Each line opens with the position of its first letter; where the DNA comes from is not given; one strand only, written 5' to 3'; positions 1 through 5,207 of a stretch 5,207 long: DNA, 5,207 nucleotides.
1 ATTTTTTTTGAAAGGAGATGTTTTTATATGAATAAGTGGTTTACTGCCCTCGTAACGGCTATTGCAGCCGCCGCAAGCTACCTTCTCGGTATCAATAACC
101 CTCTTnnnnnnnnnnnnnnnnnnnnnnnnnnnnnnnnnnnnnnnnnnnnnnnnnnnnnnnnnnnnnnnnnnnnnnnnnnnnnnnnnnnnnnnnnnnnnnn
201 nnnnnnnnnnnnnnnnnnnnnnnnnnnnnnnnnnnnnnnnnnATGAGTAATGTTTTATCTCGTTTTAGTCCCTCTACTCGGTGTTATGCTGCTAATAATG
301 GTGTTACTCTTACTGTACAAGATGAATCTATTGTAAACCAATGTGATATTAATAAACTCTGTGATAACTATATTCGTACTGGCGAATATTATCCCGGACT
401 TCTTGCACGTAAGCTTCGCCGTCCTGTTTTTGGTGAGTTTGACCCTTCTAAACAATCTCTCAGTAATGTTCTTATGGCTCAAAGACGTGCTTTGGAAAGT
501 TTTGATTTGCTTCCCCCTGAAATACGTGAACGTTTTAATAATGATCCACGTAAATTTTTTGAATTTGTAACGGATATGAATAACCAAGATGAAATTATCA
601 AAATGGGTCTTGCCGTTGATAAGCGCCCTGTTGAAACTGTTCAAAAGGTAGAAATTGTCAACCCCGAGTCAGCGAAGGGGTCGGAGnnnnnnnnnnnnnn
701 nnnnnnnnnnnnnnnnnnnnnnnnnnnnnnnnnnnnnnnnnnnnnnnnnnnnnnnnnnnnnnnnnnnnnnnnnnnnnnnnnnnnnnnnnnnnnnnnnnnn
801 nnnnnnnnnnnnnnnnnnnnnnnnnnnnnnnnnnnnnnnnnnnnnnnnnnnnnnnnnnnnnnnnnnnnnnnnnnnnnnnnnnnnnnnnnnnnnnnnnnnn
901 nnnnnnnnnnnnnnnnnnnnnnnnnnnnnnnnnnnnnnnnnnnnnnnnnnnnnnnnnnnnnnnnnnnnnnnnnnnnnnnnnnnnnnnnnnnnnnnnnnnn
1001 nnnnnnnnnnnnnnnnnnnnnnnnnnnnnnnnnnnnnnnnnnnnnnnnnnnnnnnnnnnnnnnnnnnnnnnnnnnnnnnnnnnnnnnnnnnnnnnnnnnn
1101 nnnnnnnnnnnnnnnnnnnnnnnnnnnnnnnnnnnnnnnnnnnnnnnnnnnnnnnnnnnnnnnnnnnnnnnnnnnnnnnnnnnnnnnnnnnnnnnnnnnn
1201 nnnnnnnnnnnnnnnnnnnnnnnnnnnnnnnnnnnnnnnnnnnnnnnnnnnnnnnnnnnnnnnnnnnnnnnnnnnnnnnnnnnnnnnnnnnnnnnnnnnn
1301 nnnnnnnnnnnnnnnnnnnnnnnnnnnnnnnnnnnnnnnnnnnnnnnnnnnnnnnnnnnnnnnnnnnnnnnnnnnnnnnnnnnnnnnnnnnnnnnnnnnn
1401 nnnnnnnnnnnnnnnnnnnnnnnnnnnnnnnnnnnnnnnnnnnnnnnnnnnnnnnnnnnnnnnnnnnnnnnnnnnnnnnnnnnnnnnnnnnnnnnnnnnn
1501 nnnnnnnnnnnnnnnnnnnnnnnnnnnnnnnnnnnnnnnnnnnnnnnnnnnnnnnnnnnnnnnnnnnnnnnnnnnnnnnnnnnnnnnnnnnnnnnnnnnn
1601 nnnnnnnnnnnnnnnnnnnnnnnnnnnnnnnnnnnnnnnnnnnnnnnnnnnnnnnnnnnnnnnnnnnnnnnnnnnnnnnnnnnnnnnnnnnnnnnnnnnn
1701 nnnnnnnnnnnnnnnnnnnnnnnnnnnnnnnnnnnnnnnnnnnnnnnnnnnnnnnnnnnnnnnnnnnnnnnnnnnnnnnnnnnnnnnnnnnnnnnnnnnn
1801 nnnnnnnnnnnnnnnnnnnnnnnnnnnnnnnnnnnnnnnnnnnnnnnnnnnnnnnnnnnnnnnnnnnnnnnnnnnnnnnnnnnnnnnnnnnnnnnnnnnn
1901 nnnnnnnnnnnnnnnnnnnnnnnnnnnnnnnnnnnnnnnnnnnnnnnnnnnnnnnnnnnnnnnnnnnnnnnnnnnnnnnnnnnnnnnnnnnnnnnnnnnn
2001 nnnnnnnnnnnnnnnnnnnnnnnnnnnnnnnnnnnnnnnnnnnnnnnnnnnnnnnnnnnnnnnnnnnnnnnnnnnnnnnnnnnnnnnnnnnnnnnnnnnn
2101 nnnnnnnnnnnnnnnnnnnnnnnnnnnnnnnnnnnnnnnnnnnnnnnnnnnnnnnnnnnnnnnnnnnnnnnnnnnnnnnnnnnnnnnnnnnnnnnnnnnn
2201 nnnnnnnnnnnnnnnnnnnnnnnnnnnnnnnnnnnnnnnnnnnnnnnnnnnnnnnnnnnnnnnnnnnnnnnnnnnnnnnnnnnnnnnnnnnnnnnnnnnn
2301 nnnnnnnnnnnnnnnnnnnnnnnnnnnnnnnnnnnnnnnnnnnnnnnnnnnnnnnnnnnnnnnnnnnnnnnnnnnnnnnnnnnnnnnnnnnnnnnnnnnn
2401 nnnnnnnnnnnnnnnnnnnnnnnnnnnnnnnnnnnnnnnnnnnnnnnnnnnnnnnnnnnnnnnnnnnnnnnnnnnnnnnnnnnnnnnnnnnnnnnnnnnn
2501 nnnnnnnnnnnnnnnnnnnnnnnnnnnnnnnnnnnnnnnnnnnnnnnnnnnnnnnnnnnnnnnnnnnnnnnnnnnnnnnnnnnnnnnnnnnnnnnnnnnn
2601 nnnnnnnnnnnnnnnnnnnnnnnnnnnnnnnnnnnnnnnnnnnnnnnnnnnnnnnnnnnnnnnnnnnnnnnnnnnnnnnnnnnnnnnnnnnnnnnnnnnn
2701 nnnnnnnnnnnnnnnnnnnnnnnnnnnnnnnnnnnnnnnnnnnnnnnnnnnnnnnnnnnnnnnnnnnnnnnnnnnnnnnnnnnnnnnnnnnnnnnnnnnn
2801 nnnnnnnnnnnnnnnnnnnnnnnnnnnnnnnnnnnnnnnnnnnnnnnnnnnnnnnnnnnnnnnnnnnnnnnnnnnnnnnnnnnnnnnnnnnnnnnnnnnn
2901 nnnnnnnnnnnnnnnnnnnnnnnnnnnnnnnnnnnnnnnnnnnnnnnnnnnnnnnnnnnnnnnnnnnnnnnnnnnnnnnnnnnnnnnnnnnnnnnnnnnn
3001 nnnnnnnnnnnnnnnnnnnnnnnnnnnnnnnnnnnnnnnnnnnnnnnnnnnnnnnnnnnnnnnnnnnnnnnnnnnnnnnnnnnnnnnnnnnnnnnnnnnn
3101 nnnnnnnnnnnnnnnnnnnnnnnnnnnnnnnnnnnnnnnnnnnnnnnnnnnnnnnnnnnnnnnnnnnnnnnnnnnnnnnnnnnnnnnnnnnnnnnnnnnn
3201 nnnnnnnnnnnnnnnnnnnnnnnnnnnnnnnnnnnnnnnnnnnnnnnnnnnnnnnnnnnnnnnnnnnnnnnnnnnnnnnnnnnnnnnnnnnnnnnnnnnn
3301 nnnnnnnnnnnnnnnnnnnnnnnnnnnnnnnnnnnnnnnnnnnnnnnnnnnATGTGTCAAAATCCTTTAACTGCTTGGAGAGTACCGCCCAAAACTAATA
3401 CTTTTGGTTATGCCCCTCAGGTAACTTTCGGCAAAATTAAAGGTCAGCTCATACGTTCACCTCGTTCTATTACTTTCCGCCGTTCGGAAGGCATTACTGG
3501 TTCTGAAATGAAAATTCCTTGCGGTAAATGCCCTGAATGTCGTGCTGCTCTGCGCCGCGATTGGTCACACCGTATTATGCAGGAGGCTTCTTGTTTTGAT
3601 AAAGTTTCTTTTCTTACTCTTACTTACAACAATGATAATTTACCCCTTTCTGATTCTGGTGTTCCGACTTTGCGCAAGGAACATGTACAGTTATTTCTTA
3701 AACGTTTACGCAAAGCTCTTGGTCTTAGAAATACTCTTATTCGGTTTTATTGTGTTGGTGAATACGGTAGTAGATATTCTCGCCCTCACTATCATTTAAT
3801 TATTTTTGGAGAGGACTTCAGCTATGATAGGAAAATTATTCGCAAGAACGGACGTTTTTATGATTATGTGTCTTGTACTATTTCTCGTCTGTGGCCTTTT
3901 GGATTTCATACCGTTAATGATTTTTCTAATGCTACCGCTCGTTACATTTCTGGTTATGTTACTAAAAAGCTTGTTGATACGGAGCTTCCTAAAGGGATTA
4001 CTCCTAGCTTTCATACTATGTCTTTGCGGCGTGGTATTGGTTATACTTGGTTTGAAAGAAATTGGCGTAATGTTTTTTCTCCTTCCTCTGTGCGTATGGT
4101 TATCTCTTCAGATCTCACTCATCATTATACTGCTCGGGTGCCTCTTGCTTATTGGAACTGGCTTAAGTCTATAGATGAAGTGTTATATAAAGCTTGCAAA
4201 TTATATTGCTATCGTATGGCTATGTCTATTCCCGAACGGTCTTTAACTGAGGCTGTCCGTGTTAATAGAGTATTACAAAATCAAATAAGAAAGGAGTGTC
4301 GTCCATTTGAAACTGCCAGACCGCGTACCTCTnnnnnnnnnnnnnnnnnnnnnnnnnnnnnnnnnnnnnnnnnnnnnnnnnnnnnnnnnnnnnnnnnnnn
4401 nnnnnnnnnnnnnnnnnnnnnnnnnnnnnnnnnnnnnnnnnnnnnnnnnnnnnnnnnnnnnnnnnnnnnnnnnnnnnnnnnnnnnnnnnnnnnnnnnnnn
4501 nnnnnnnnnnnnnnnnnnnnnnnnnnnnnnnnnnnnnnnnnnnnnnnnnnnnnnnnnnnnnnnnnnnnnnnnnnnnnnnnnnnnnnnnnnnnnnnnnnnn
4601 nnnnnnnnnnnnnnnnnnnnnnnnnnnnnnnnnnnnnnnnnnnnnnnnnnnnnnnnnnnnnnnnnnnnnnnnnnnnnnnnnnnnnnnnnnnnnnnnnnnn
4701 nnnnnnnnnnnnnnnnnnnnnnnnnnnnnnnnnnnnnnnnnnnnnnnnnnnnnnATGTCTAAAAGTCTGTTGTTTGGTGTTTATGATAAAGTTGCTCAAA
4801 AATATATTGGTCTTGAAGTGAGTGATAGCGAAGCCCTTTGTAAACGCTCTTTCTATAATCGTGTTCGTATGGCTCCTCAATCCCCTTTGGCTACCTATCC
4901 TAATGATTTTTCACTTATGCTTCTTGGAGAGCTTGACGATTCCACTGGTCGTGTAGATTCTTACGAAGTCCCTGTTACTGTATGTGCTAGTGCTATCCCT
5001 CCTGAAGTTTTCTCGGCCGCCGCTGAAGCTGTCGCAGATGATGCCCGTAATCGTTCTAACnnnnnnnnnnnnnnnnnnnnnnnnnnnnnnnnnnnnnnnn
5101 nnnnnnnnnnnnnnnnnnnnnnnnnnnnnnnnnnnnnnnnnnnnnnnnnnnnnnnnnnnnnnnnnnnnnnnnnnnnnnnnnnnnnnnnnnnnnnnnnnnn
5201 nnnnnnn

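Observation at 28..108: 26-aa single-pass transmembrane peptide with a strong SD, a candidate lysis or membrane effector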

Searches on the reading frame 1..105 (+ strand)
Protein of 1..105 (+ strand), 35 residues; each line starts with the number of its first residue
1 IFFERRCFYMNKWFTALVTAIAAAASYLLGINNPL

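Call 98: predict_structure(alignment_id=A2)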
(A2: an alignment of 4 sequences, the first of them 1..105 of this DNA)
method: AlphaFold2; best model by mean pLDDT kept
length: 35 residues; sequences in the alignment: 4
mean_pLDDT: 72.6   pTM: 0.35
mean pLDDT of the five models: 72.6, 70.7, 70.1, 67.2, 63.8
residues with pLDDT >= 90: 2; 70-90: 16; 50-70: 17; < 50: 0
segments of 3 or more residues with pLDDT < 50: none
pLDDT, mean of each block of 10 residues (from residue 1): 59 82 82 61
secondary structure, 60 per line:
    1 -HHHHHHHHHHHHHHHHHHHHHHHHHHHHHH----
elements in order: H2-31

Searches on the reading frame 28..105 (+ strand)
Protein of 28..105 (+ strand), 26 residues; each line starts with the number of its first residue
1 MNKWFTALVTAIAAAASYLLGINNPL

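Call 7: search_protein_families(library=pfam, proteins=[window:28-105:+], max_evalue=0.1)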
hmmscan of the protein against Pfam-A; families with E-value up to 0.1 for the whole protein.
window:28-105:+ (26 aa): 0 families

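Call 8: search_protein_families(library=phrogs, proteins=[window:28-105:+], max_evalue=0.1)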
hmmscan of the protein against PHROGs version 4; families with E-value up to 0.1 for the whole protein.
window:28-105:+ (26 aa): 0 families

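Call 22: search_dna_similar(query=window:28-105:+, collection=phages, mode=protein, max_evalue=10, max_rows=60)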
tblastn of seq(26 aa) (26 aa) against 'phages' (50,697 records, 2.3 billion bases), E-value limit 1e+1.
No match.

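Call 54: search_protein_families(library=ncbifam, proteins=[window:28-105:+], max_evalue=10)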
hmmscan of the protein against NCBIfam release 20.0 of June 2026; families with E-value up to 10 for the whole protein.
seq(26 aa): 0 families

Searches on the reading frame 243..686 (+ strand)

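Call 7: search_protein_families(library=pfam, proteins=[window:243-686:+], max_evalue=0.1)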
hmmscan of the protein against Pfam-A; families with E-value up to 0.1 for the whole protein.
window:243-686:+ (148 aa): 1 family
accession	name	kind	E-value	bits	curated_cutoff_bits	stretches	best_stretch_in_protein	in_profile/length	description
PF09675.16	Chlamy_scaf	-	1.8e-20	73.8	25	1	24-140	20-130/134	Chlamydia-phage Chp2 scaffold (Chlamy_scaf)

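Call 8: search_protein_families(library=phrogs, proteins=[window:243-686:+], max_evalue=0.1)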
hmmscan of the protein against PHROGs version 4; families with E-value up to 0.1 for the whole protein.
window:243-686:+ (148 aa): 2 families
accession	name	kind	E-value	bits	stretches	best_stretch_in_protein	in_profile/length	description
phrog_1642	-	head and packaging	1.8e-23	84.2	1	6-141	8-136/152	virion structural protein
phrog_24439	-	head and packaging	0.00049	21.2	1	82-108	25-52/82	virion structural protein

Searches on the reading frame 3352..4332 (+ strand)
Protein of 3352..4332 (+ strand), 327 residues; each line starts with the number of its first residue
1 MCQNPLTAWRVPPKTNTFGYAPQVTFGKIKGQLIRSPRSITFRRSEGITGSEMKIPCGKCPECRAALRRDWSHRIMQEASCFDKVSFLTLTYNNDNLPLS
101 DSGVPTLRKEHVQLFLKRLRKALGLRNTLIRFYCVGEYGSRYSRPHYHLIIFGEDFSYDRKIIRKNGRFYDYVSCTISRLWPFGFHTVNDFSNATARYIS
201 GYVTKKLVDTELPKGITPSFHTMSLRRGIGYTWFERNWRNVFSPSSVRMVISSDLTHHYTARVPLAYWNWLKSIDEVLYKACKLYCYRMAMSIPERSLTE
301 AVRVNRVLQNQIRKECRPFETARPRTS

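Call 7: search_protein_families(library=pfam, proteins=[window:3352-4332:+], max_evalue=0.1)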
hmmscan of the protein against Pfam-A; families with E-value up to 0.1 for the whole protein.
window:3352-4332:+ (327 aa): 1 family
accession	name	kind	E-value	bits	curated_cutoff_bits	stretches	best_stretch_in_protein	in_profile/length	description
PF23343.2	REP_ORF2-G2P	-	4.1e-22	78.8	27.8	1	86-206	2-98/99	Replication-associated protein ORF2/G2P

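Call 8: search_protein_families(library=phrogs, proteins=[window:3352-4332:+], max_evalue=0.1)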
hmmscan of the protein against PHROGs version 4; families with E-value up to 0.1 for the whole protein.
window:3352-4332:+ (327 aa): 5 families
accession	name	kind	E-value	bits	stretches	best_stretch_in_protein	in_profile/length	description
phrog_942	-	DNA, RNA and nucleotide metabolism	4.3e-83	281.3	1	1-291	60-321/501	replication initiation protein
phrog_29197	-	unknown function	1.9e-31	110.5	1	2-152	3-168/187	-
phrog_3584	-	DNA, RNA and nucleotide metabolism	8.6e-05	23.1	1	86-159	70-142/265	replication initiation protein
phrog_713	-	DNA, RNA and nucleotide metabolism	0.021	14.6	1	128-156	167-195/432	DNA replication initiation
phrog_2969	-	DNA, RNA and nucleotide metabolism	0.029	14.4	1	85-155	157-225/346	replication initiation protein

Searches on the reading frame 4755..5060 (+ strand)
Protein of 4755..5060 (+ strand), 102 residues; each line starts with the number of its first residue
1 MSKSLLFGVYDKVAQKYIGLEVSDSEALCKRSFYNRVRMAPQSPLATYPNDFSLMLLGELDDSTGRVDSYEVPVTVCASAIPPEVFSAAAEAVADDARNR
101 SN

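Call 7: search_protein_families(library=pfam, proteins=[window:4755-5060:+], max_evalue=0.1)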
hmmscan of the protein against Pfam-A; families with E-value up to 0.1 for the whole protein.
window:4755-5060:+ (102 aa): 1 family
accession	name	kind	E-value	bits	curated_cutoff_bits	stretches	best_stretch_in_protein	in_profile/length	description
PF20577.3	Phage_ORF5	-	6.8e-15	54.9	27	1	6-78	1-72/75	Phage ORF5 protein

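Call 8: search_protein_families(library=phrogs, proteins=[window:4755-5060:+], max_evalue=0.1)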
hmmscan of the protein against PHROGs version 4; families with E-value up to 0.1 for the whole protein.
window:4755-5060:+ (102 aa): 2 families
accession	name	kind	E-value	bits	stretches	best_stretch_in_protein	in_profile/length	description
phrog_1670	-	DNA, RNA and nucleotide metabolism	2.8e-14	53.8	1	6-78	5-76/96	DNA binding protein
phrog_35869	-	DNA, RNA and nucleotide metabolism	0.02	15.9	1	42-77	78-112/130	DNA binding protein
